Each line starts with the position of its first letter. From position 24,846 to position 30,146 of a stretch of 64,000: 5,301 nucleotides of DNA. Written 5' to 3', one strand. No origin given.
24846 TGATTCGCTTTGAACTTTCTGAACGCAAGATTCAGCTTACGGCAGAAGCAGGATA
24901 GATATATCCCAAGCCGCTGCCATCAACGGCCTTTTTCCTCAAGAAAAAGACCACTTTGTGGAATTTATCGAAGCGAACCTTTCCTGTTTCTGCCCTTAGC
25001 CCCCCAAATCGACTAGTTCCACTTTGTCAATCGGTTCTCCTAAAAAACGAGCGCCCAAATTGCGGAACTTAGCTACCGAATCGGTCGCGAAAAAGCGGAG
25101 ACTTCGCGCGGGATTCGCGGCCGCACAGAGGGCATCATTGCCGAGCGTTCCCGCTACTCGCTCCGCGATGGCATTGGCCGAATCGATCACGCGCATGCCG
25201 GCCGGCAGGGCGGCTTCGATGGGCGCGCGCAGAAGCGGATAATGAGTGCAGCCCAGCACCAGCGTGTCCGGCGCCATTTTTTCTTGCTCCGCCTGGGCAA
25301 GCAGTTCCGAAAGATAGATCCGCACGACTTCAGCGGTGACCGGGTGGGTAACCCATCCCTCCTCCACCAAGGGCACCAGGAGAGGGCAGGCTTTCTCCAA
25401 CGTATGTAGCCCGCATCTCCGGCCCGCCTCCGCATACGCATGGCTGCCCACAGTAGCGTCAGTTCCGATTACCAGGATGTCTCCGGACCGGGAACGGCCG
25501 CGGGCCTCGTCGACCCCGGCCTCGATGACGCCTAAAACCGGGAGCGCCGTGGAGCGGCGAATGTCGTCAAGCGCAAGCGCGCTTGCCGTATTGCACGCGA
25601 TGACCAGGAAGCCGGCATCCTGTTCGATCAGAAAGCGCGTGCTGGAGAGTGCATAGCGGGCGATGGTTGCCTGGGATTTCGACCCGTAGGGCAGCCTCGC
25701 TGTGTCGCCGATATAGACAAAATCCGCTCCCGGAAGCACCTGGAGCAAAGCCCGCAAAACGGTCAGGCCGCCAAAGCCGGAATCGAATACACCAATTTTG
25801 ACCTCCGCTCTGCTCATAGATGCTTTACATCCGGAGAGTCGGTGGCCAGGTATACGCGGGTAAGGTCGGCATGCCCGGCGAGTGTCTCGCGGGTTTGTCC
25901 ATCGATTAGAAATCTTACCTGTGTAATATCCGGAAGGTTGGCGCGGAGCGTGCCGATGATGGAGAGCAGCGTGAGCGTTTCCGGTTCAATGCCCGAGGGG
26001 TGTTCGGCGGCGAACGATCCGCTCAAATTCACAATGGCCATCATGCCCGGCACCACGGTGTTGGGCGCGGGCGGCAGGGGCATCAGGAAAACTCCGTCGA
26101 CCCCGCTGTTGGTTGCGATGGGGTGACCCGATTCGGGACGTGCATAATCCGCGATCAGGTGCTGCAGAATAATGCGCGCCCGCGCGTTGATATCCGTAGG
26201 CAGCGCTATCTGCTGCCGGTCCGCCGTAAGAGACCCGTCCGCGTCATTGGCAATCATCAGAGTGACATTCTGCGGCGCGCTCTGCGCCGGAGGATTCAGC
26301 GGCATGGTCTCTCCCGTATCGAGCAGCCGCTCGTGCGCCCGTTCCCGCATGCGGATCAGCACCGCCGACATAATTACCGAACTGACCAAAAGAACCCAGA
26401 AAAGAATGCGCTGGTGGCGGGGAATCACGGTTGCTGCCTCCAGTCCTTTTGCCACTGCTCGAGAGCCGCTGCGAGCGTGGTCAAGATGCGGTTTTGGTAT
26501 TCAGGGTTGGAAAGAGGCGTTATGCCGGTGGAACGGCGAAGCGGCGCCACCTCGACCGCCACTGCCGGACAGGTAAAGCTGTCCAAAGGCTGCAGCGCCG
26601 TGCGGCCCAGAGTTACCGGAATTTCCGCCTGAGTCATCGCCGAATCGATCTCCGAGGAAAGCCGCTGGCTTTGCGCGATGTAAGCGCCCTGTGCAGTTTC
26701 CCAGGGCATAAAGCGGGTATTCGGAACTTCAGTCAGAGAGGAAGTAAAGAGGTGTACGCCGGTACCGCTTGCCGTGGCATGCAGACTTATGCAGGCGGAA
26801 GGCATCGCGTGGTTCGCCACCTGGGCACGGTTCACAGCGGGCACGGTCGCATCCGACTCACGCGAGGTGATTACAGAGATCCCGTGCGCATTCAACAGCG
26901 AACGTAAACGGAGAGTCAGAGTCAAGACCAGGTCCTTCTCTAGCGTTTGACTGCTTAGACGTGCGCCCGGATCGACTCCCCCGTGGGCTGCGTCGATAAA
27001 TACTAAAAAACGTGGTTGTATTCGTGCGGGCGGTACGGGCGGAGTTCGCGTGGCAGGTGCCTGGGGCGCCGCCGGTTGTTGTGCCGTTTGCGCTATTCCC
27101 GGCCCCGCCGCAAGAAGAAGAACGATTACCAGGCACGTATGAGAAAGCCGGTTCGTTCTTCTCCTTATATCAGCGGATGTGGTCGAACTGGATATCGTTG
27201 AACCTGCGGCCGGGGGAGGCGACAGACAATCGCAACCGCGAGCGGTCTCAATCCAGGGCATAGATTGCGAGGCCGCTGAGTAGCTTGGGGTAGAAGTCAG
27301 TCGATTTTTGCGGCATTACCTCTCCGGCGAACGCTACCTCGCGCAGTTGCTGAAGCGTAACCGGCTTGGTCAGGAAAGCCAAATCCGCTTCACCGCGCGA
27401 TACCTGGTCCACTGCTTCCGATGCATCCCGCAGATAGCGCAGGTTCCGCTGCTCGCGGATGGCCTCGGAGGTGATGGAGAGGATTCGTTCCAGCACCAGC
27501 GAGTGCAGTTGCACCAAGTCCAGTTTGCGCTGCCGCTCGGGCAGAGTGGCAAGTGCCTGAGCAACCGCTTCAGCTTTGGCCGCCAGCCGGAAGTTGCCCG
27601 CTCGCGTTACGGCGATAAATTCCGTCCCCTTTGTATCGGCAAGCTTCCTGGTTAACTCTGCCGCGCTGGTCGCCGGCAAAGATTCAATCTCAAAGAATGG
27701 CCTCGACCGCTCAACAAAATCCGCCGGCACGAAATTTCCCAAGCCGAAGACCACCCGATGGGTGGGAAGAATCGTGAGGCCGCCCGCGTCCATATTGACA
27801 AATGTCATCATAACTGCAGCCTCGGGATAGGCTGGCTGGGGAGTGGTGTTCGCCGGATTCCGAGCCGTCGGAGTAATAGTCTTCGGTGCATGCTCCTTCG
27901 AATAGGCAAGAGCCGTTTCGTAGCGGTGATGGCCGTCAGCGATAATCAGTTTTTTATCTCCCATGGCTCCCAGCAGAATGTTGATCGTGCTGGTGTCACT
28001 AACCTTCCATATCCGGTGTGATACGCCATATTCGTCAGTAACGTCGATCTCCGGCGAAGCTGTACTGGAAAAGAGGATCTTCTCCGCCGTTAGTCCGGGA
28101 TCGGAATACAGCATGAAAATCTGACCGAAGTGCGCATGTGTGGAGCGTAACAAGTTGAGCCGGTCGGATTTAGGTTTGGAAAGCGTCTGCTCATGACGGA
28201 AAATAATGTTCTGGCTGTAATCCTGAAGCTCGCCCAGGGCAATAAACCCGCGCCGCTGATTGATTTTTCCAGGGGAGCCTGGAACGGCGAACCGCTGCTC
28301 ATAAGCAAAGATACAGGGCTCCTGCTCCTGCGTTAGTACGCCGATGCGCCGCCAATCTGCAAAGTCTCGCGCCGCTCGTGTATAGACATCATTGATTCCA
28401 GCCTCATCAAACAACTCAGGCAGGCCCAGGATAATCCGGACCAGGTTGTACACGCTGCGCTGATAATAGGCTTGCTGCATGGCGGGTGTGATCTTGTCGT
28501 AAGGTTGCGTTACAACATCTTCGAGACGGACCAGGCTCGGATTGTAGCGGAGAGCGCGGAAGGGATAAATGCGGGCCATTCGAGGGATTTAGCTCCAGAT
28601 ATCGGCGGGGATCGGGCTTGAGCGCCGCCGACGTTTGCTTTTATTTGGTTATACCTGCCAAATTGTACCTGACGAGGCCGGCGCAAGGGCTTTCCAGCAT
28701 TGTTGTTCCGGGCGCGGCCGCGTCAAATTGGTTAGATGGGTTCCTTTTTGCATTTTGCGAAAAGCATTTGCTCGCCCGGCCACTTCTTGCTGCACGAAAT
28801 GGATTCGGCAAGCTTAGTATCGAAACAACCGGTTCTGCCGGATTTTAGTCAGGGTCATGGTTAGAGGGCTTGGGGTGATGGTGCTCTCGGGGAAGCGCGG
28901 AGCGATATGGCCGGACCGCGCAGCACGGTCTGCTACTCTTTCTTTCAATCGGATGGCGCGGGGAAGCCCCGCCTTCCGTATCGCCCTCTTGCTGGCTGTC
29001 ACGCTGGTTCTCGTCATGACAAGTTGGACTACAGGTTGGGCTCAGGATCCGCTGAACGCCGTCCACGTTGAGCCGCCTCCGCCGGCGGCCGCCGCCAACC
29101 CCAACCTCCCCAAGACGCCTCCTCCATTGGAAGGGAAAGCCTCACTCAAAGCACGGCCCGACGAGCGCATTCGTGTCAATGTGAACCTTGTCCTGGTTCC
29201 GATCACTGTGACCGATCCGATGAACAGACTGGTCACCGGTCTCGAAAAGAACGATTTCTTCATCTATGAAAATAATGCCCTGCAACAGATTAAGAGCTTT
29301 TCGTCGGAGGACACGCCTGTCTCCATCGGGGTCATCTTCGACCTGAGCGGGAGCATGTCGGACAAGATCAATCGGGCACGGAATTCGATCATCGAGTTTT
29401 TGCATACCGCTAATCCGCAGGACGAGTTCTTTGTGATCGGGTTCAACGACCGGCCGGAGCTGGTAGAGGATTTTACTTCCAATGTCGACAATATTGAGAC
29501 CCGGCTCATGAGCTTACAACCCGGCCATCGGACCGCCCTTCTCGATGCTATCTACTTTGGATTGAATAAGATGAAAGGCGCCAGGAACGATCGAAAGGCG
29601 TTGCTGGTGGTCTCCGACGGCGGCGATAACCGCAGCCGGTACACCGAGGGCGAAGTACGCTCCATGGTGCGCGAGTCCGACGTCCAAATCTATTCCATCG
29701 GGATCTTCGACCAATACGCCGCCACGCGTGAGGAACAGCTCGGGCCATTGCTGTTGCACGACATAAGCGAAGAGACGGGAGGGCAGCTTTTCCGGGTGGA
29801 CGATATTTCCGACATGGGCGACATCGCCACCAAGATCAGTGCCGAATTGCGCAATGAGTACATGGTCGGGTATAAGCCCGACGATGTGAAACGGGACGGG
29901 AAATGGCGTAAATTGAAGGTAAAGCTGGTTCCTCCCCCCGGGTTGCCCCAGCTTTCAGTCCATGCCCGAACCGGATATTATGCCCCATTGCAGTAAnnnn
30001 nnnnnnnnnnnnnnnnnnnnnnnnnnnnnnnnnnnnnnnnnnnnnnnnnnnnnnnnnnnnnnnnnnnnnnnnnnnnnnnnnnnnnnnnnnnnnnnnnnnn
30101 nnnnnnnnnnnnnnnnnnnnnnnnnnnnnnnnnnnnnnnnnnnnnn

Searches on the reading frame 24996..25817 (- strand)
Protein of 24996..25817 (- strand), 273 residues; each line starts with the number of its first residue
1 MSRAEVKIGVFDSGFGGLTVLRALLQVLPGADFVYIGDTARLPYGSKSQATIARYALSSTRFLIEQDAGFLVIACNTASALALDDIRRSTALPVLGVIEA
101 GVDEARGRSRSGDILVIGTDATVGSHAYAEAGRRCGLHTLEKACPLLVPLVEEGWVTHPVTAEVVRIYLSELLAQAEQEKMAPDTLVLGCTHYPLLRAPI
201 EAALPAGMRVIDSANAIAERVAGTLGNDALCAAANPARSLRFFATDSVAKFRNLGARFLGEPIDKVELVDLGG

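Call 77: search_protein_families(library=pfam, proteins=[window:24996-25817:-], max_evalue=0.00001)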
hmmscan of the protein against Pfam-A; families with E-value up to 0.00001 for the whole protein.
window:24996-25817:- (273 aa): 1 family
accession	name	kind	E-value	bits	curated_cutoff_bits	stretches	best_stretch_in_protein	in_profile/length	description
PF01177.27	Asp_Glu_race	-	9.7e-24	84.8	31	1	28-220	25-210/211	Asp/Glu/Hydantoin racemase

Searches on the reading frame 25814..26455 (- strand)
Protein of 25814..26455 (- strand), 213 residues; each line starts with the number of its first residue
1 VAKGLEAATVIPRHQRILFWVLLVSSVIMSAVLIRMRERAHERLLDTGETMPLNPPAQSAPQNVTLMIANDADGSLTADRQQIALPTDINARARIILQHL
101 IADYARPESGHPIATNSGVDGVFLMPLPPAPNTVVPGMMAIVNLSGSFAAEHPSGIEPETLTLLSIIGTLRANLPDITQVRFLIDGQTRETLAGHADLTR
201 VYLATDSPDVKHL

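Call 77: search_protein_families(library=pfam, proteins=[window:25814-26455:-], max_evalue=0.00001)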
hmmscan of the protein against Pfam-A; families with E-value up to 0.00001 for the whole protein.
window:25814-26455:- (213 aa): 1 family
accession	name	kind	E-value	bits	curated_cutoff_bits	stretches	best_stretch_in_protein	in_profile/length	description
PF10646.14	Germane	-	2.1e-07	32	23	1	123-189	48-116/117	Sporulation and spore germination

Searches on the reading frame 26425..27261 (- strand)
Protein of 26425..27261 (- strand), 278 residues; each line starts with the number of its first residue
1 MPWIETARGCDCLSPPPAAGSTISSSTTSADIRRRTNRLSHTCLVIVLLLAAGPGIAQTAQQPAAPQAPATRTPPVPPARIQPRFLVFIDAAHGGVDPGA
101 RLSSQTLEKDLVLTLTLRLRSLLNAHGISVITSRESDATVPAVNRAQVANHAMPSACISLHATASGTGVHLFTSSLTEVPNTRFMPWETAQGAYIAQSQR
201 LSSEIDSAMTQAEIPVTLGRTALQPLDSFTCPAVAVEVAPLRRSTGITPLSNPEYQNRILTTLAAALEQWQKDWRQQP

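Call 77: search_protein_families(library=pfam, proteins=[window:26425-27261:-], max_evalue=0.00001)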
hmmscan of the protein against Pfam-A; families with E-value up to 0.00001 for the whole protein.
window:26425-27261:- (278 aa): 1 family
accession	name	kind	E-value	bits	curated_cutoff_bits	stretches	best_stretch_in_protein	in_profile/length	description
PF01520.23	Amidase_3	-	2.1e-25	90.2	27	1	87-268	1-173/174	N-acetylmuramoyl-L-alanine amidase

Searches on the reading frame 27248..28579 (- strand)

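Call 77: search_protein_families(library=pfam, proteins=[window:27248-28579:-], max_evalue=0.00001)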
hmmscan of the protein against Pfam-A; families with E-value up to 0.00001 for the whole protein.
window:27248-28579:- (443 aa): 1 family
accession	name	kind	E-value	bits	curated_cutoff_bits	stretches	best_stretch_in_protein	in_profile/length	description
PF06245.16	DUF1015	-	4.4e-81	272.7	25.8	1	4-338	1-314/325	Protein of unknown function (DUF1015)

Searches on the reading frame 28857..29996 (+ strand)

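Call 77: search_protein_families(library=pfam, proteins=[window:28857-29996:+], max_evalue=0.00001)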
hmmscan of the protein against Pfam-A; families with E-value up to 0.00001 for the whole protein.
window:28857-29996:+ (379 aa): 1 family
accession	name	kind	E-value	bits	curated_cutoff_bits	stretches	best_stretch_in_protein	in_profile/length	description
PF13519.12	VWA_2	-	3.2e-11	44.2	27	1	160-255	4-106/107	von Willebrand factor type A domain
